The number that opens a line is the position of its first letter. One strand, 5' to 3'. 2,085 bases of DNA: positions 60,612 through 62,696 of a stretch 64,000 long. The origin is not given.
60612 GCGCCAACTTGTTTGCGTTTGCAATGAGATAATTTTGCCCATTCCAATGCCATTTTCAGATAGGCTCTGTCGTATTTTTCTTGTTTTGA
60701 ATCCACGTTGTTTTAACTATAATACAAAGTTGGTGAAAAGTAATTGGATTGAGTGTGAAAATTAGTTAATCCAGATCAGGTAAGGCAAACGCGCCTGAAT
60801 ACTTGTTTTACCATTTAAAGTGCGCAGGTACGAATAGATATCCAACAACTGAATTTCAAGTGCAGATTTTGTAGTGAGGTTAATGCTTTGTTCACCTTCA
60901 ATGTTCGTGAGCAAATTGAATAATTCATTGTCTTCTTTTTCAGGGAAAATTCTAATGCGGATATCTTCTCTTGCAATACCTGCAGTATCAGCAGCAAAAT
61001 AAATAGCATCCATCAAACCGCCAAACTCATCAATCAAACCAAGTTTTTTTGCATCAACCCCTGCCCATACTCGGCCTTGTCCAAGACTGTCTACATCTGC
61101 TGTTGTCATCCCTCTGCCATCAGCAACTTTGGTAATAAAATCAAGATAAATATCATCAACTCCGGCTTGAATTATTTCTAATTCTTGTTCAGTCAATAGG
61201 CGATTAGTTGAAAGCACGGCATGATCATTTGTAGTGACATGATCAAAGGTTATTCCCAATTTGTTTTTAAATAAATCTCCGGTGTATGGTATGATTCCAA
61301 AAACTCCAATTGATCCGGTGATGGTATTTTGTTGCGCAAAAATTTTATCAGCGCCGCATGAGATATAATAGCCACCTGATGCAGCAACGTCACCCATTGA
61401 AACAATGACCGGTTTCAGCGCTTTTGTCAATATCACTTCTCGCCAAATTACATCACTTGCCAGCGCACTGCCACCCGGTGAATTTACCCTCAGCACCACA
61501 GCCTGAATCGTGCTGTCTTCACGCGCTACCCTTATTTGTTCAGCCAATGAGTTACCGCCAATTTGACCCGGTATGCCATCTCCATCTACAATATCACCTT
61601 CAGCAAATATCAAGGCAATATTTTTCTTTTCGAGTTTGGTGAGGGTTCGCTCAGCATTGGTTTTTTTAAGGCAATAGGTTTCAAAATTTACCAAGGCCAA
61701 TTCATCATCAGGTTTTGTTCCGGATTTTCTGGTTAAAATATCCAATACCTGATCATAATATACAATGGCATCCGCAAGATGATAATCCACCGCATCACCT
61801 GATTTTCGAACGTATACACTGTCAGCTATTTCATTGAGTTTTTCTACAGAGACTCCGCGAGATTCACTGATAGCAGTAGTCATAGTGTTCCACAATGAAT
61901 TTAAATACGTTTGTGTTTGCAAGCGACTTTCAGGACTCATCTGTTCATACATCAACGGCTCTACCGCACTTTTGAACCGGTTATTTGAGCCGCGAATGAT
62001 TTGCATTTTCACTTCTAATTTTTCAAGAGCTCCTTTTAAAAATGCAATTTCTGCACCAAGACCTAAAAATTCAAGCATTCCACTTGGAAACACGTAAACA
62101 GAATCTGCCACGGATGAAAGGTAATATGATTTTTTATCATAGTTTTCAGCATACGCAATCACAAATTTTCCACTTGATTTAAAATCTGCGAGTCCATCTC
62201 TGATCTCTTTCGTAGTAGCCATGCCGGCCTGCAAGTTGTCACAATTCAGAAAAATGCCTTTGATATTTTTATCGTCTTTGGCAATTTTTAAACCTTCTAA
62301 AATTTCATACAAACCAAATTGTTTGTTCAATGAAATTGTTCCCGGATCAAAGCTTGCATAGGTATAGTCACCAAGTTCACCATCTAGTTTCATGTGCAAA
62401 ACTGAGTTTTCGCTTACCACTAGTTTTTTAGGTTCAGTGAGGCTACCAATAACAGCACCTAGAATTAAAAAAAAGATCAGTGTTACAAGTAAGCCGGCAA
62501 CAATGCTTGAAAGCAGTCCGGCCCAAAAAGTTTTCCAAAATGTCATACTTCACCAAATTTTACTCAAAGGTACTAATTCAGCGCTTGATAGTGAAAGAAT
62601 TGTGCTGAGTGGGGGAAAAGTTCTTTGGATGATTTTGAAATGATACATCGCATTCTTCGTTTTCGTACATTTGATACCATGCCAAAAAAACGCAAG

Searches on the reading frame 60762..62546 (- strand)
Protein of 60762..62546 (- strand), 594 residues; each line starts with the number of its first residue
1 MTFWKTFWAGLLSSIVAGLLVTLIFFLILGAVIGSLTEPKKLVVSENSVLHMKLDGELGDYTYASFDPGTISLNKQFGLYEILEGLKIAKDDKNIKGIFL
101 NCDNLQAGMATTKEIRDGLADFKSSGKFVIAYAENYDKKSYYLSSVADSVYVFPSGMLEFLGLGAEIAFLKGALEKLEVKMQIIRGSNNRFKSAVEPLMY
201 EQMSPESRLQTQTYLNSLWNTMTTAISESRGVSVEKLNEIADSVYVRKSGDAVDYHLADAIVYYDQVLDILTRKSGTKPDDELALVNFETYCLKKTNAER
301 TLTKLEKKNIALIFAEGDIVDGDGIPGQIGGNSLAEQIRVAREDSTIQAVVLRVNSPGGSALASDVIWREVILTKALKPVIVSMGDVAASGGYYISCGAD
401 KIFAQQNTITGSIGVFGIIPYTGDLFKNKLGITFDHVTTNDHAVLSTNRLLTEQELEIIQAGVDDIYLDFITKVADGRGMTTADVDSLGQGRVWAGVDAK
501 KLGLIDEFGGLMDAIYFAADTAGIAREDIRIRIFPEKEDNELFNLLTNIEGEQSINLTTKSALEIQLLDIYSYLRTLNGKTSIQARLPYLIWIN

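Call 67: find_encoding_contigs(protein=window:60762-62546:-, flank=10000, max_places=5)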
Protein window:60762-62546:- (594 aa): no gene with exactly this product is on record in the collection.
